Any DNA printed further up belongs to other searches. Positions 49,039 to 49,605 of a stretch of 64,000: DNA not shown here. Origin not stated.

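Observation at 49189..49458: Auxiliary c-type cytochrome (cyt c553-like) with signal peptide encoded by the phage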

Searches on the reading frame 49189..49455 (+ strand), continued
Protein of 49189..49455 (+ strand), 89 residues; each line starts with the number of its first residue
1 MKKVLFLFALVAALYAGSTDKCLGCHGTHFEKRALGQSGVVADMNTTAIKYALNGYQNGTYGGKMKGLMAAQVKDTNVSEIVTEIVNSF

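Call 86: fold_search(model_id=the predicted structure, library=pdb)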
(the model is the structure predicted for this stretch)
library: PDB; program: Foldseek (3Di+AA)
matches with E <= 10: 22; with E <= 0.001: 0
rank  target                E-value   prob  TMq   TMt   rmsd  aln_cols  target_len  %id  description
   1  1c53                  1.4e-03  1.00  0.70  0.78   2.9        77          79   31  S-CLASS CYTOCHROMES C HAVE A VARIETY OF FOLDING PATTERNS: STRUCTURE OF CYTOCHROME C-553 FROM DESULFOVIBRIO VULGARIS DETE (released 1993-10-31)
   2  1dvh_MODEL_1_A        1.3e-02  1.00  0.70  0.77   2.2        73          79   29  STRUCTURE AND DYNAMICS OF FERROCYTOCHROME C553 FROM DESULFOVIBRIO VULGARIS STUDIED BY NMR SPECTROSCOPY AND RES (released 1995-06-03)
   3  2dvh_MODEL_1_A        2.2e-02  1.00  0.68  0.76   2.2        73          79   29  THE Y64A MUTANT OF CYTOCHROME C553 FROM DESULFOVIBRIO VULGARIS HILDENBOROUGH, NMR, 39 STRUCTURES (released 1998-06-17)
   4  8yts_A                6.1e-02  1.00  0.60  0.64   2.4        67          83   24  The structure of the cytochrome c546/556 from Thioalkalivibrio paradoxus with unusual UV-Vis spectral features at atom (released 2024-04-24)
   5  1e08_E                7.8e-02  1.00  0.63  0.70   2.7        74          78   28  Structural model of the [Fe]-Hydrogenase/cytochrome c553 complex combining NMR and soft-docking (released 2000-08-25)
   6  5n1t_B                1.5e-01  0.99  0.55  0.64   2.5        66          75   20  Crystal structure of complex between flavocytochrome c and copper chaperone CopC from T. paradoxus (released 2018-02-28)
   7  1cno_A                3.5e-01  0.99  0.61  0.63   2.1        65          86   20  STRUCTURE OF PSEUDOMONAS NAUTICA CYTOCHROME C552, BY MAD METHOD (released 1999-07-22)
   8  2zzs_1                4.4e-01  0.98  0.65  0.70   2.3        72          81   17  Crystal structure of cytochrome c554 from Vibrio parahaemolyticus strain RIMD2210633 (released 2010-03-16)
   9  4o1w_A                4.4e-01  0.93  0.56  0.62   3.1        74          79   20  Crystal Structure of Colwellia psychrerythraea cytochrome c (released 2014-04-23)
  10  1fcd_C                5.9e-01  0.85  0.54  0.30   3.2        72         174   24  THE STRUCTURE OF FLAVOCYTOCHROME C SULFIDE DEHYDROGENASE FROM A PURPLE PHOTOTROPHIC BACTERIUM CHROMATIUM VINOSUM AT 2. (released 1994-11-01)
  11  1cno_G                6.3e-01  0.92  0.58  0.59   2.9        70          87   20  STRUCTURE OF PSEUDOMONAS NAUTICA CYTOCHROME C552, BY MAD METHOD (released 1999-07-22)
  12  3vrd_A                7.5e-01  0.85  0.56  0.32   2.9        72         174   21  Crystal structure of flavocytochrome c from Thermochromatium tepidum (released 2012-09-12)
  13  2zzs_M                8.9e-01  0.90  0.61  0.67   2.8        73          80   22  Crystal structure of cytochrome c554 from Vibrio parahaemolyticus strain RIMD2210633 (released 2010-03-16)
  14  8uf3_A                1.1e+00  0.93  0.64  0.33   2.2        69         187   16  Structure of cytochrome c4 from Neisseria gonorrhoeae (released 2024-09-11)
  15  8smr_K                1.1e+00  0.85  0.55  0.29   2.6        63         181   21  cytochrome bc1-cbb3 supercomplex from Pseudomonas aeruginosa (released 2023-10-11)
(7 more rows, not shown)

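Call 87: fold_search(model_id=the predicted structure, library=viral)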
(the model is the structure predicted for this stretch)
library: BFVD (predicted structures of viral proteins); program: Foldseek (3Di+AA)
matches with E <= 10: 29; with E <= 0.001: 0
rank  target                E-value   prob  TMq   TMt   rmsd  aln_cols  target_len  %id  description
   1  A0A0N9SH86            2.8e+00  0.04  0.18  0.16  13.0       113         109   18  Uncharacterized protein [Pseudomonas phage POR1]
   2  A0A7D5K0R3            4.2e+00  0.12  0.28  0.18   5.1        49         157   12  RNA-dependent RNA polymerase (Fragment) [Halophytophthora RNA virus 2]
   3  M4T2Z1                4.5e+00  0.06  0.22  0.21  10.0        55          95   14  Uncharacterized protein [Vibrio phage VBP32]
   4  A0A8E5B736            4.7e+00  0.11  0.28  0.31   5.1        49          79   10  (no name in the UniProt tables at hand)
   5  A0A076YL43            6.0e+00  0.03  0.20  0.21  10.8        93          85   13  Uncharacterized protein [Mesorhizobium phage vB_MloP_Lo5R7ANS]
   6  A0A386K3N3            6.3e+00  0.06  0.30  0.25   8.1        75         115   17  Valyl-tRNA synthetase modifier [Shigella phage phi25-307]
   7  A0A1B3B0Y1            6.7e+00  0.06  0.23  0.17   6.0        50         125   16  Uncharacterized protein [Gordonia phage Jumbo]
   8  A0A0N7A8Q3            6.7e+00  0.03  0.17  0.15   9.1        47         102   23  (no name in the UniProt tables at hand)
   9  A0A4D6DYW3            7.1e+00  0.14  0.28  0.19   3.9        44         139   18  GNAT family N-acetyltransferase [Escherichia phage Lidtsur]
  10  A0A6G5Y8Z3            7.1e+00  0.02  0.21  0.18  11.7       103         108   14  (no name in the UniProt tables at hand)
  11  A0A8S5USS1            7.6e+00  0.03  0.16  0.10   7.1        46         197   15  Uncharacterized protein [Myoviridae sp. ctijX18]
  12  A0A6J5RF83            7.6e+00  0.02  0.20  0.14  11.8        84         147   13  Uncharacterized protein [uncultured Caudovirales phage]
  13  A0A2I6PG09            7.6e+00  0.02  0.18  0.16  14.1        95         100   14  (no name in the UniProt tables at hand)
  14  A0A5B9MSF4            8.0e+00  0.04  0.22  0.22   8.8        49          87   18  (no name in the UniProt tables at hand)
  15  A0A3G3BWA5            8.0e+00  0.04  0.33  0.28   8.3        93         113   20  Uncharacterized protein [Bacillus phage vB_BboS-125]
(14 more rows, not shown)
